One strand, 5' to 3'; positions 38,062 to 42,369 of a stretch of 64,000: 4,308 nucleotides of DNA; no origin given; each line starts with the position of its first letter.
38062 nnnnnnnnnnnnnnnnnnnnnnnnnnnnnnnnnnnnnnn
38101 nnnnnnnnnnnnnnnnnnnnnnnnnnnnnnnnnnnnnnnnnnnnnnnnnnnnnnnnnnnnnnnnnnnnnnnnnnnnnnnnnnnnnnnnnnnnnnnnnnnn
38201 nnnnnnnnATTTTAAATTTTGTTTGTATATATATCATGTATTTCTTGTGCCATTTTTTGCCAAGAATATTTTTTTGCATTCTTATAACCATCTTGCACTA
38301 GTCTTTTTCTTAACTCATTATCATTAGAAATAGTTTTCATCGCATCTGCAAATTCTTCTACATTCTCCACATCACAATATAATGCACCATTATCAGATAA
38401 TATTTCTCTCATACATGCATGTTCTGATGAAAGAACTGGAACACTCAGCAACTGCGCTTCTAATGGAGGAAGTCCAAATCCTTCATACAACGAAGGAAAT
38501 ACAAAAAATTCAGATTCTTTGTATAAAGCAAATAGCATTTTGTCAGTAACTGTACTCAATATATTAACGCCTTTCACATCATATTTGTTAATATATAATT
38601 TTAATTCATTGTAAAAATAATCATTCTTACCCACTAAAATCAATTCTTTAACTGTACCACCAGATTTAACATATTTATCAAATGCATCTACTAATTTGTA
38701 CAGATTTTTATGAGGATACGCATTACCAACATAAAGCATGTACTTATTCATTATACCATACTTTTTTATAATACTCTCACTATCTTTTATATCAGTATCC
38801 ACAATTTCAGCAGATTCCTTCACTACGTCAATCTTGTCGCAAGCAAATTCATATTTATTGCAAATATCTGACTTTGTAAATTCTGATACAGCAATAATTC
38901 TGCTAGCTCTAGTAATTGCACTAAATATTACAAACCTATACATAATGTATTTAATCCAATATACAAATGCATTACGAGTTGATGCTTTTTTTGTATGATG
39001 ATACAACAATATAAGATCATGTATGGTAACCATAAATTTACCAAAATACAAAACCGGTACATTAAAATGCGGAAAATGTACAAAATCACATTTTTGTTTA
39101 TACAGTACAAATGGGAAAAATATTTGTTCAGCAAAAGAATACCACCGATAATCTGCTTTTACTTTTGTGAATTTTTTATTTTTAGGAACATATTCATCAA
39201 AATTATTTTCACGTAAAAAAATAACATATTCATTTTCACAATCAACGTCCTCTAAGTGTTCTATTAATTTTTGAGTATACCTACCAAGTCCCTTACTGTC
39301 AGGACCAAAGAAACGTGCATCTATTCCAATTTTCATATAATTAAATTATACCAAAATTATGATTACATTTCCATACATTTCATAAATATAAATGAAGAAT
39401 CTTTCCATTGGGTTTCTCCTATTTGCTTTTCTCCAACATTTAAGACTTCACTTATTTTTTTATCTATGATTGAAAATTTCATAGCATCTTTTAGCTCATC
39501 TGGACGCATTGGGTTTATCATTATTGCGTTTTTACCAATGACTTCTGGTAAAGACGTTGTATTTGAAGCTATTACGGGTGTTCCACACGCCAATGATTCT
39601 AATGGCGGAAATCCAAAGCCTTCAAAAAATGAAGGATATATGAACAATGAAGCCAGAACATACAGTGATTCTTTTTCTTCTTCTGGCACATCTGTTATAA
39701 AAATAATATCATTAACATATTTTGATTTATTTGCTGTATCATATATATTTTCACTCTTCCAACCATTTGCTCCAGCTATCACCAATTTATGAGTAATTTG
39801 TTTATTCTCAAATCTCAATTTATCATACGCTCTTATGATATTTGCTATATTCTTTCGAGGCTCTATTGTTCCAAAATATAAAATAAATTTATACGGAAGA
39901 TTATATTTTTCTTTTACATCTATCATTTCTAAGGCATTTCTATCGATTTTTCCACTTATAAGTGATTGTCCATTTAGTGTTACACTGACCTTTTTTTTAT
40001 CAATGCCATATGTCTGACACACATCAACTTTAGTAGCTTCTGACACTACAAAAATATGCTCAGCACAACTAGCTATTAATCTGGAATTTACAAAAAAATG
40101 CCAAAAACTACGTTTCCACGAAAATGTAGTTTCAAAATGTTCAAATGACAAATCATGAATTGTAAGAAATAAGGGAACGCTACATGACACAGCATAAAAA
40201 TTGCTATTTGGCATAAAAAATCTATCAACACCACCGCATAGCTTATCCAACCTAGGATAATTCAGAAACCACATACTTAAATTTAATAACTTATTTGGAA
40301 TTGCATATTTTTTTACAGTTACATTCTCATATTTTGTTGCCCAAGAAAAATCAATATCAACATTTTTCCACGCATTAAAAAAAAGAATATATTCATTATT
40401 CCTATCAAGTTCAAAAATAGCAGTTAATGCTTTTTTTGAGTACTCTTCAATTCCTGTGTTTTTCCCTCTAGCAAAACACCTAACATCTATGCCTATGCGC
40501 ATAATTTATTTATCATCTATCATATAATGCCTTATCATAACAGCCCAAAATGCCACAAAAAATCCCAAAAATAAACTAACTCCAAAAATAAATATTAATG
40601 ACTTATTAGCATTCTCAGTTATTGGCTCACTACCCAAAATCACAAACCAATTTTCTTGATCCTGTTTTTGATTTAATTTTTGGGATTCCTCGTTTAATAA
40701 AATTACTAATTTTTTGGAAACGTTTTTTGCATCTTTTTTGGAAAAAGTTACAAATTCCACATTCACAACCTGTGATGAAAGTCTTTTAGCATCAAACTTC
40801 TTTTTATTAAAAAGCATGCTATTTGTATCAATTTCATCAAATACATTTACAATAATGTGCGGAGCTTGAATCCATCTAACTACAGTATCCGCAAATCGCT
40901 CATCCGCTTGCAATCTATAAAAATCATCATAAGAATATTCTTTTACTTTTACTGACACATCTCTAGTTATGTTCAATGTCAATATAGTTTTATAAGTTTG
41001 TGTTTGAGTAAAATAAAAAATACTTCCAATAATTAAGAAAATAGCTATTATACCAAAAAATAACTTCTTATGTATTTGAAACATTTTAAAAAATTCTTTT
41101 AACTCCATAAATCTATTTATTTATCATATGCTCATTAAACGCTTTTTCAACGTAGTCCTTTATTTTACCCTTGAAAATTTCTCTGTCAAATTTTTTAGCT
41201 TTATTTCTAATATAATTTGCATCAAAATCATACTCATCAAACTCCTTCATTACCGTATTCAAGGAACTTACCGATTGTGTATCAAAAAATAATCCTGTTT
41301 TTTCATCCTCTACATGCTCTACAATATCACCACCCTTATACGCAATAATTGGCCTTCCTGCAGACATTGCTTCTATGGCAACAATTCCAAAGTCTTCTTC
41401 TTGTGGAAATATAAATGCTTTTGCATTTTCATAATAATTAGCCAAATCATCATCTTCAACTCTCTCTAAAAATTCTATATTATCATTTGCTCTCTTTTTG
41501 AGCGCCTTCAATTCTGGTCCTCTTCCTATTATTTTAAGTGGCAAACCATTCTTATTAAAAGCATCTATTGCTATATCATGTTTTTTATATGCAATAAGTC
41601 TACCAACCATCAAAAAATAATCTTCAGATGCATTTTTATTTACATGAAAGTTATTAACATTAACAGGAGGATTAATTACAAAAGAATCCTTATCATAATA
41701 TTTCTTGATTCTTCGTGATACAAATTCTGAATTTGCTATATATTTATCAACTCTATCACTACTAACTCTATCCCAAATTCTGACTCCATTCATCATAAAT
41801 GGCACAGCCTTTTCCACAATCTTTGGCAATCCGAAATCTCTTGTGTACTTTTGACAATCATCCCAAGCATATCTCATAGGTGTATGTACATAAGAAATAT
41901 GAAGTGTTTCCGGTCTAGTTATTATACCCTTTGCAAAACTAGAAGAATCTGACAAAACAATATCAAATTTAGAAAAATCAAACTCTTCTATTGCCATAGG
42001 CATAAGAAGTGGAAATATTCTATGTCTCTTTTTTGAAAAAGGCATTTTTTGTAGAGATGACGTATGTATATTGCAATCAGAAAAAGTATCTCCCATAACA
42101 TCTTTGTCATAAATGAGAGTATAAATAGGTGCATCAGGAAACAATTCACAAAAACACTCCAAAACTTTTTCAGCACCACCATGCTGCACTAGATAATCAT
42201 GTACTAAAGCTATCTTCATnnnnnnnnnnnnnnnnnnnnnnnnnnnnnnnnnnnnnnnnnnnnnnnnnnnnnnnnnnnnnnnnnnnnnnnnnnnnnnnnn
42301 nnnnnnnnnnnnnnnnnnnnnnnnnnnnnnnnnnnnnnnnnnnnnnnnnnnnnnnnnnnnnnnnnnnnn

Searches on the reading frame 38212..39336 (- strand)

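Call 8: search_protein_families(library=pfam, proteins=[window:38212-39336:-], max_evalue=0.01)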
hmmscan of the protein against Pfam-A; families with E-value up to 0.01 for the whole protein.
window:38212-39336:- (374 aa): 5 families
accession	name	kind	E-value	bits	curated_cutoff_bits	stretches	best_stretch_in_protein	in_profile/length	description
PF00534.26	Glycos_transf_1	-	1.4e-26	93.5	26.4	1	187-352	3-171/172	Glycosyl transferases group 1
PF13692.12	Glyco_trans_1_4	-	3.1e-21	76.5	27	1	198-339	2-142/142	Glycosyl transferases group 1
PF13439.12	Glyco_transf_4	-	2.7e-10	41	28.5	1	16-172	3-162/170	Glycosyltransferase Family 4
PF20706.3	GT4-conflict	-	9.5e-07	28.6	26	1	231-363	234-382/385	Family 4 Glycosyltransferase in conflict systems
PF13524.12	Glyco_trans_1_2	-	0.00062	20.2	25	1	245-368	17-144/144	Glycosyl transferase-like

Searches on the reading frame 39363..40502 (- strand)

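Call 8: search_protein_families(library=pfam, proteins=[window:39363-40502:-], max_evalue=0.01)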
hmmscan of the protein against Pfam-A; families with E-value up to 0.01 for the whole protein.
window:39363-40502:- (379 aa): 6 families
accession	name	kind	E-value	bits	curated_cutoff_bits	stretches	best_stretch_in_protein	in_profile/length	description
PF00534.26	Glycos_transf_1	-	5.5e-28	98.1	26.4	1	198-350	9-161/172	Glycosyl transferases group 1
PF13692.12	Glyco_trans_1_4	-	1.4e-22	80.9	27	1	206-342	3-137/142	Glycosyl transferases group 1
PF20706.3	GT4-conflict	-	2.5e-09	37.1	26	1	207-325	200-323/385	Family 4 Glycosyltransferase in conflict systems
PF13439.12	Glyco_transf_4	-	2.7e-07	31.2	28.5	1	107-178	95-165/170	Glycosyltransferase Family 4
PF13579.12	Glyco_trans_4_4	-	0.0028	18.5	29.7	1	107-178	93-158/158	Glycosyl transferase 4-like domain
PF13524.12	Glyco_trans_1_2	-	0.0069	16.8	25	0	236-343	15-110/144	Glycosyl transferase-like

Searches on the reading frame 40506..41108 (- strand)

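Call 8: search_protein_families(library=pfam, proteins=[window:40506-41108:-], max_evalue=0.01)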
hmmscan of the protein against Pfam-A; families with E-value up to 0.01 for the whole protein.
window:40506-41108:- (200 aa): 1 family
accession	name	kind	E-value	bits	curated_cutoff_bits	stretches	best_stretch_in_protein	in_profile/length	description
PF02706.20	Wzz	-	8.2e-05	23.3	25.5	1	2-92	4-90/91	Chain length determinant protein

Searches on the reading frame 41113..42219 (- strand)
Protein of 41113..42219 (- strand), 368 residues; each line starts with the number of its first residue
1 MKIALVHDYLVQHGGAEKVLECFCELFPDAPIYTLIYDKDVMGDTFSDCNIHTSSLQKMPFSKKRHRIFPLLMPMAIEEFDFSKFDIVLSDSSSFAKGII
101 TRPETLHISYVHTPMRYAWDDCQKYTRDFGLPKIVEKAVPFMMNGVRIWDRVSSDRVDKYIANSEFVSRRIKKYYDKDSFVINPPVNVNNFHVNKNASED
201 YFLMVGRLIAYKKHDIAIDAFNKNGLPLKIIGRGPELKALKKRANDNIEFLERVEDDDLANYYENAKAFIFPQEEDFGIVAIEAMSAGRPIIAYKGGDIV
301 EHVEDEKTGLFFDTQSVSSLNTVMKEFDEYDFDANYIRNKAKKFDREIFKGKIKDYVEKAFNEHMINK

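Call 8: search_protein_families(library=pfam, proteins=[window:41113-42219:-], max_evalue=0.01)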
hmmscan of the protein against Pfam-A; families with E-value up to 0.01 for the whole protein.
window:41113-42219:- (368 aa): 4 families
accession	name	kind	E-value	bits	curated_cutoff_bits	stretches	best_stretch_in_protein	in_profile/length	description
PF00534.26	Glycos_transf_1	-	2.3e-28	99.3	26.4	1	193-343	9-171/172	Glycosyl transferases group 1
PF13692.12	Glyco_trans_1_4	-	3.2e-22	79.8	27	1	201-320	3-132/142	Glycosyl transferases group 1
PF13439.12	Glyco_transf_4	-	8.4e-06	26.3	28.5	1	59-188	47-168/170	Glycosyltransferase Family 4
PF20706.3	GT4-conflict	-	0.0011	18.5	26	1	198-293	196-310/385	Family 4 Glycosyltransferase in conflict systems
